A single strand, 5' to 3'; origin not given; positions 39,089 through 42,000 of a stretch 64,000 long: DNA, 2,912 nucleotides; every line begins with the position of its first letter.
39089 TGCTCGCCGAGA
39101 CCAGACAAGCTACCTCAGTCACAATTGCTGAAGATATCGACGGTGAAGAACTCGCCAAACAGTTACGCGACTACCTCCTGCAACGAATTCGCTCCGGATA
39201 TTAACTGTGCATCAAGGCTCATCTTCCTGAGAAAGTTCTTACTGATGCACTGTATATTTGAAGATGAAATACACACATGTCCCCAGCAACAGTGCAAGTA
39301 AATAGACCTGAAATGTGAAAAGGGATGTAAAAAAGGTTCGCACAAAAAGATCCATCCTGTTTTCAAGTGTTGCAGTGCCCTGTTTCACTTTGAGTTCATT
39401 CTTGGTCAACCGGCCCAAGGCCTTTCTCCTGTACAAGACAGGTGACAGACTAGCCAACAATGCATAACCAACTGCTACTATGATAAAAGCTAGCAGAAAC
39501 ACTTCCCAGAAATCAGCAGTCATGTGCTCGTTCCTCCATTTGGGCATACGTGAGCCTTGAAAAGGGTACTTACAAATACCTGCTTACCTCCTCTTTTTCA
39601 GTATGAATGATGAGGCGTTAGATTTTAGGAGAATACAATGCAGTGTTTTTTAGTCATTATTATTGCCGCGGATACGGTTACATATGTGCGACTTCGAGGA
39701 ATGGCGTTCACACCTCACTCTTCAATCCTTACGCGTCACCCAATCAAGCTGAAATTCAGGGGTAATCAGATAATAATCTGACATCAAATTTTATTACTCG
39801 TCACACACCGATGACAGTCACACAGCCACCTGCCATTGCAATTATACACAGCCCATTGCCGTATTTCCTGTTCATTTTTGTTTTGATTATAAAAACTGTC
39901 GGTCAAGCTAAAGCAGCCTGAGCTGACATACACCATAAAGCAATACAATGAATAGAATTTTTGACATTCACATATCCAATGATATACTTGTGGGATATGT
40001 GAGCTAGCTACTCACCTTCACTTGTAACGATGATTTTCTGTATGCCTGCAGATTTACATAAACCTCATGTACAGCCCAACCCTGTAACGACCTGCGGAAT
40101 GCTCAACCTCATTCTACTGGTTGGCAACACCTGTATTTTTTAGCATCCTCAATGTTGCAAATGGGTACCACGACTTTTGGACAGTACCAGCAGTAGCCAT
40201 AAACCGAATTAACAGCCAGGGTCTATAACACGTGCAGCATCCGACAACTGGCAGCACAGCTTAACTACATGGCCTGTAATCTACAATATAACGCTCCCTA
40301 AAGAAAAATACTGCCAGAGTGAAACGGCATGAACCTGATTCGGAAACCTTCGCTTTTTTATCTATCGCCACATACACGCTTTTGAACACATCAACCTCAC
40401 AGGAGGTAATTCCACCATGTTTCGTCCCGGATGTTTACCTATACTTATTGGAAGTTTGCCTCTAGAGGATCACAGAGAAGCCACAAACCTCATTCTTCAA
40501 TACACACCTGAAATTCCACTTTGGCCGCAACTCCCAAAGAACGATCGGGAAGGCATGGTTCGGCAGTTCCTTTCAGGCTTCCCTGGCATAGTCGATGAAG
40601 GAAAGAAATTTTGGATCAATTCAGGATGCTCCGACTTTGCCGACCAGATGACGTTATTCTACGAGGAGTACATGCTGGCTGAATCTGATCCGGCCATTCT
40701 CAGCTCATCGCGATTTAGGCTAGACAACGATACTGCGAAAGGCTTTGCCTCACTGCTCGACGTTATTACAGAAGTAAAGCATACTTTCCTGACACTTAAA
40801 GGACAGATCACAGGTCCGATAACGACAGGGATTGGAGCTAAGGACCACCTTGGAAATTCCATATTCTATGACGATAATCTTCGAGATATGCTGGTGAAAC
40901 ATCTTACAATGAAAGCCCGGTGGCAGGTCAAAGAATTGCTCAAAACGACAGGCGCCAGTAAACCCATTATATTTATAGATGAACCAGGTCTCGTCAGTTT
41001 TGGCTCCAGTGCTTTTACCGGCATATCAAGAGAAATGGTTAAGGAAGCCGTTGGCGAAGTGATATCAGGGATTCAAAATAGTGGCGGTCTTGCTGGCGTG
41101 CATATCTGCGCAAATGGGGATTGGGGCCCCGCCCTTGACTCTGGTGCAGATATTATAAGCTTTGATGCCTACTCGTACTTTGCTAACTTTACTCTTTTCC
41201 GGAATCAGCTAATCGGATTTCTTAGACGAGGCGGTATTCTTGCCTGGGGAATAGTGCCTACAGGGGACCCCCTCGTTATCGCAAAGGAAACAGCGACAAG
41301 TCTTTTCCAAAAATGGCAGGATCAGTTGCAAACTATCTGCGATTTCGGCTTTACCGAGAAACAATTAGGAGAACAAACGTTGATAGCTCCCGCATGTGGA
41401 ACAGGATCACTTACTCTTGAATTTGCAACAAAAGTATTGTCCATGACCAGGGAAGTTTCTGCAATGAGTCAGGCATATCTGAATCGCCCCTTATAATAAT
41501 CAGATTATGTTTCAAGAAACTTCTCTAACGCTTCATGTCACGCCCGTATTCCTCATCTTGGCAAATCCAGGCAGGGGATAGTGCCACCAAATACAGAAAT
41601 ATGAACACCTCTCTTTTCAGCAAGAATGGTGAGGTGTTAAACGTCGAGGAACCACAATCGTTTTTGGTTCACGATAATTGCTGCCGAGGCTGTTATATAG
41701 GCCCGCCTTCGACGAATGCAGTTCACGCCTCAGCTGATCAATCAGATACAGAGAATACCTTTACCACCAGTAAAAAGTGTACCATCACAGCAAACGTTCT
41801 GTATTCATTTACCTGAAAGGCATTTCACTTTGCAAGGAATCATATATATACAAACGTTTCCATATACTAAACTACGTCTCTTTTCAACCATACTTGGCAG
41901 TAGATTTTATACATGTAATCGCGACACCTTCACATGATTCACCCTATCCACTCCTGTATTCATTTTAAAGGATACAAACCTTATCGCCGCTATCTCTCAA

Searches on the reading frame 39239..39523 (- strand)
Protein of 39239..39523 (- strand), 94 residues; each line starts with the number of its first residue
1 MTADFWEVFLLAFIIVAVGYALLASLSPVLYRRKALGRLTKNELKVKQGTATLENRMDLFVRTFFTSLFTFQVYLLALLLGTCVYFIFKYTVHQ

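Call 9: search_protein_families(library=pfam, proteins=[window:39239-39523:-])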
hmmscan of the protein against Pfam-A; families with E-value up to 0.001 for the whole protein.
window:39239-39523:- (94 aa): 0 families

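Call 65: find_encoding_contigs(protein=window:39239-39523:-, flank=1500, max_places=8)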
Protein window:39239-39523:- (94 aa): 2 contigs read that carry it; 2 places shown.
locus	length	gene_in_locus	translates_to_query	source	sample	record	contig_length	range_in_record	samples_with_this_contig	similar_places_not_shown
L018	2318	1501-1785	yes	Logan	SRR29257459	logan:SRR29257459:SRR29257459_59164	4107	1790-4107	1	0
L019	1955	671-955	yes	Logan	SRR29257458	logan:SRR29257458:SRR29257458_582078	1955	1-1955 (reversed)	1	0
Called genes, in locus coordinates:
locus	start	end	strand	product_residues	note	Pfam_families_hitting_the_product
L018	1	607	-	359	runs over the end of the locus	-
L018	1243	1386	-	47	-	-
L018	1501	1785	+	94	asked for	-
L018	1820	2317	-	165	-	?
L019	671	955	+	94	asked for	-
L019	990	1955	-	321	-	?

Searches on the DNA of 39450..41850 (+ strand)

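Call 7: search_rna_families(source=window, start=39450, end=41850, threshold=evalue, max_evalue=10)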
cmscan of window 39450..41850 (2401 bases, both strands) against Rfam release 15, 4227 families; matches with E-value up to 10: 1.
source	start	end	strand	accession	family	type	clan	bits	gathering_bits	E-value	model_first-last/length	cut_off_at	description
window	41498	41560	-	RF01123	sR35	Gene; snRNA; snoRNA; CD-box;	-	18.7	60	0.12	1-57/57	no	Small nucleolar RNA sR35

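Call 50: search_dna_similar(query=window:39576-39773:+, collection=plasmids, mode=distant, max_evalue=0.01)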
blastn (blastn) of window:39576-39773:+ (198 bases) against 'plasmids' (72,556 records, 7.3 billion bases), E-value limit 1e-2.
No match.

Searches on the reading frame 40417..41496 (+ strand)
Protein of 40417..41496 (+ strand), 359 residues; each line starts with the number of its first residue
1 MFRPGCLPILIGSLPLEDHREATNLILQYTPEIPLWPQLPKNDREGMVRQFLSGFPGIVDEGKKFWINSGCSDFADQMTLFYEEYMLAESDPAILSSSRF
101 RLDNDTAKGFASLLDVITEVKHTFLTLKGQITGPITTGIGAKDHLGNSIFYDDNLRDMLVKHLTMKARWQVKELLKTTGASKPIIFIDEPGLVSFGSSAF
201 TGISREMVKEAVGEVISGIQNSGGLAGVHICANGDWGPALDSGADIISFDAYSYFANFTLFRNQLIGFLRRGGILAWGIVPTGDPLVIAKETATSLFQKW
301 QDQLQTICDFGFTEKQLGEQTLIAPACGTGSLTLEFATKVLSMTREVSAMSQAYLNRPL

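Call 9: search_protein_families(library=pfam, proteins=[window:40417-41496:+])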
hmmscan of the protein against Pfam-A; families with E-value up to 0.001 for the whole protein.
window:40417-41496:+ (359 aa): 0 families

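Call 11: find_encoding_contigs(protein=window:40417-41496:+, flank=3000, max_places=6)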
Protein window:40417-41496:+ (359 aa): 1 contig read that carries it; 1 place shown.
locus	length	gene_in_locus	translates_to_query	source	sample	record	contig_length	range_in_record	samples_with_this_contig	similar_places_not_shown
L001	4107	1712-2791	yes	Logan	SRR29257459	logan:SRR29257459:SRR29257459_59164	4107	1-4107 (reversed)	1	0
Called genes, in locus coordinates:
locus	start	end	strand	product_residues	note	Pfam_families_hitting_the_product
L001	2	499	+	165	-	?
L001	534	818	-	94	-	-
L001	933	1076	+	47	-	-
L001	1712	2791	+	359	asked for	-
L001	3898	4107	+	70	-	?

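Call 27: find_homologous_proteins(query=window:40417-41496:+, max_evalue=1e-20)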
Query window:40417-41496:+ (359 aa): 6856 proteins with E <= 1e-20 among 8000 candidates; the best 120 are listed.
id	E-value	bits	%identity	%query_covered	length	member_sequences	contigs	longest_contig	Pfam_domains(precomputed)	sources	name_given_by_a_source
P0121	1.1e-241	819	100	100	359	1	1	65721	-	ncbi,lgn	-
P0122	3.7e-201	686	83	99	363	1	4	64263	-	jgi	jgi:hypothetical protein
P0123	8.4e-200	681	83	99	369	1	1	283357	-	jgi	jgi:hypothetical protein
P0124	2.0e-169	581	72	99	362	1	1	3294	-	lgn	-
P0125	2.4e-167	574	69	99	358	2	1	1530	-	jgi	jgi:hypothetical protein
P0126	2.4e-167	574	68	99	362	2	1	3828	-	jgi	-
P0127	3.2e-167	574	70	99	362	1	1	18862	-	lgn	-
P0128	2.8e-165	568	68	99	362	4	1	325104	-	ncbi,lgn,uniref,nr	ncbi:uroporphyrinogen decarboxylase/cobalamine-independent methonine synthase family protein [Desulf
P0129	3.7e-165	567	66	100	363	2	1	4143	-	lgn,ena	-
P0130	5.7e-165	567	69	99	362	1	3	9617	-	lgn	-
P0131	1.2e-164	566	68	99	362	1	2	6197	-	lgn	-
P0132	2.5e-164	565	69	99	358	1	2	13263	-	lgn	-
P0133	6.5e-164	563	69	99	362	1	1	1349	-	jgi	jgi:hypothetical protein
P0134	7.2e-163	560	68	99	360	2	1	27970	-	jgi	-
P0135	4.1e-161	554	67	99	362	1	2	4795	-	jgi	-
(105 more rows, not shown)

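Call 28: find_encoding_contigs(protein=P0123, flank=10000, max_places=3)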
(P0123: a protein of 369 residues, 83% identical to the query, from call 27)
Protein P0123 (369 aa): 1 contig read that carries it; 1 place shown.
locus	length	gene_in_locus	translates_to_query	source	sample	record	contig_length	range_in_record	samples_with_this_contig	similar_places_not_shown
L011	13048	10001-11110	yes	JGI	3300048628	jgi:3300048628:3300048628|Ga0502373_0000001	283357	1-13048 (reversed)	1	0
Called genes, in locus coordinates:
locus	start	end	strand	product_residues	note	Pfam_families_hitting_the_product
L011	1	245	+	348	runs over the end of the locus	-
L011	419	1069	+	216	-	PF13441:Gly-zipper_YMGG, PF05433:Rick_17kDa_Anti (weak), PF13488:Gly-zipper_Omp, PF00691:OmpA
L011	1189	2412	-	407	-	PF13406:SLT_2, PF01471:PG_binding_1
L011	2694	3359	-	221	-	-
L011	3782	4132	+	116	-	PF02635:DsrE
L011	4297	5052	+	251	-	PF01656:CbiA (weak), PF07015:VirC1 (weak), PF13614:AAA_31 (faint)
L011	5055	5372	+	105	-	-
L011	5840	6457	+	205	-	PF07929:PRiA4_ORF3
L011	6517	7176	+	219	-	PF02230:Abhydrolase_2, PF01738:DLH (weak)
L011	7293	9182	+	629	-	PF12158:DUF3592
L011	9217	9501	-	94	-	-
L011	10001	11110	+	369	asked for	-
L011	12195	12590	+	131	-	PF22470:Histone_HNS_N, PF00816:Histone_HNS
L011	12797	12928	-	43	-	-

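Call 29: find_encoding_contigs(protein=P0122, flank=10000, max_places=3)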
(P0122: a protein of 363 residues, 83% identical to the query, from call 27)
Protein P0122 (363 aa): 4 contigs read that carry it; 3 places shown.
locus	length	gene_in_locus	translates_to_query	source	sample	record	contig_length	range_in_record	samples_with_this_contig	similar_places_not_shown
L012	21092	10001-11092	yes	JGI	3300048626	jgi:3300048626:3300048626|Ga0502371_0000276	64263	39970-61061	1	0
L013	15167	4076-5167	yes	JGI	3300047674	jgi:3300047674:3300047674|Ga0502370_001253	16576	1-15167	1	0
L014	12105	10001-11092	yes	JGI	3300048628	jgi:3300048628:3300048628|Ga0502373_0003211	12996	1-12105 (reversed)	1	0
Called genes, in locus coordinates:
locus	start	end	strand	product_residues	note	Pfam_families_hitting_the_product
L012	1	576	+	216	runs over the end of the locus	PF13441:Gly-zipper_YMGG, PF05433:Rick_17kDa_Anti (weak), PF13488:Gly-zipper_Omp, PF00691:OmpA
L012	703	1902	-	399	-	PF13406:SLT_2, PF01471:PG_binding_1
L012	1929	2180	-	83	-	-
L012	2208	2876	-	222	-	-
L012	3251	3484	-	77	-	-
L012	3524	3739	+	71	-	PF02635:DsrE (weak)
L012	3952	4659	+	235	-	PF01656:CbiA (weak), PF07015:VirC1 (weak), PF13614:AAA_31 (faint)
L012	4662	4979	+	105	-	-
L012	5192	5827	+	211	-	PF07929:PRiA4_ORF3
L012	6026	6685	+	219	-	PF02230:Abhydrolase_2, PF01738:DLH (weak), PF20434:BD-FAE (faint)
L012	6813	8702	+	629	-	PF12158:DUF3592 (weak)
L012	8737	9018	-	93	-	-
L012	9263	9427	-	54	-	-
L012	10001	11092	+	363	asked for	-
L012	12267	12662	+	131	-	PF22470:Histone_HNS_N, PF00816:Histone_HNS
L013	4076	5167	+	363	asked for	-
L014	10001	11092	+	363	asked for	-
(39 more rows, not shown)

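Call 68: find_encoding_contigs(protein=P0128, flank=10000, max_places=2)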
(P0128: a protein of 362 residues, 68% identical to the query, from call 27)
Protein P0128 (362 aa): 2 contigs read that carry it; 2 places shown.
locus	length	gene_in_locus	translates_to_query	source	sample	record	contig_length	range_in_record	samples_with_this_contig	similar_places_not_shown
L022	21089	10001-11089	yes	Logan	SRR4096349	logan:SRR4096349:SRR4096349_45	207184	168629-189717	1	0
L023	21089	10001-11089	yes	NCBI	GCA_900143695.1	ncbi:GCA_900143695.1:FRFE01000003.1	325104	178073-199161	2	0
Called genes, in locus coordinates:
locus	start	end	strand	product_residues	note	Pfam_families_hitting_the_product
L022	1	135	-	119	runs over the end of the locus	PF00507:Oxidored_q4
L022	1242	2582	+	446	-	PF00696:AA_kinase, PF13840:ACT_7, PF22468:ACT_9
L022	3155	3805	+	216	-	PF13441:Gly-zipper_YMGG, PF05433:Rick_17kDa_Anti (weak), PF13488:Gly-zipper_Omp, PF00691:OmpA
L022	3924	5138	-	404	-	PF13406:SLT_2, PF01471:PG_binding_1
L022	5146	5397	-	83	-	-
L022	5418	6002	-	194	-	-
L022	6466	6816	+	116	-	PF02635:DsrE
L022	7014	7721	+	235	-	PF01656:CbiA, PF09140:MipZ (faint), PF13614:AAA_31 (faint)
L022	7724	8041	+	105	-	-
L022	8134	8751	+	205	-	PF07929:PRiA4_ORF3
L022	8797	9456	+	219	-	PF02230:Abhydrolase_2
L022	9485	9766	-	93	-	-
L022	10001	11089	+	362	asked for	-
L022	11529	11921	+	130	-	PF22470:Histone_HNS_N, PF00816:Histone_HNS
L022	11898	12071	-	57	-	-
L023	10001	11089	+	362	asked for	-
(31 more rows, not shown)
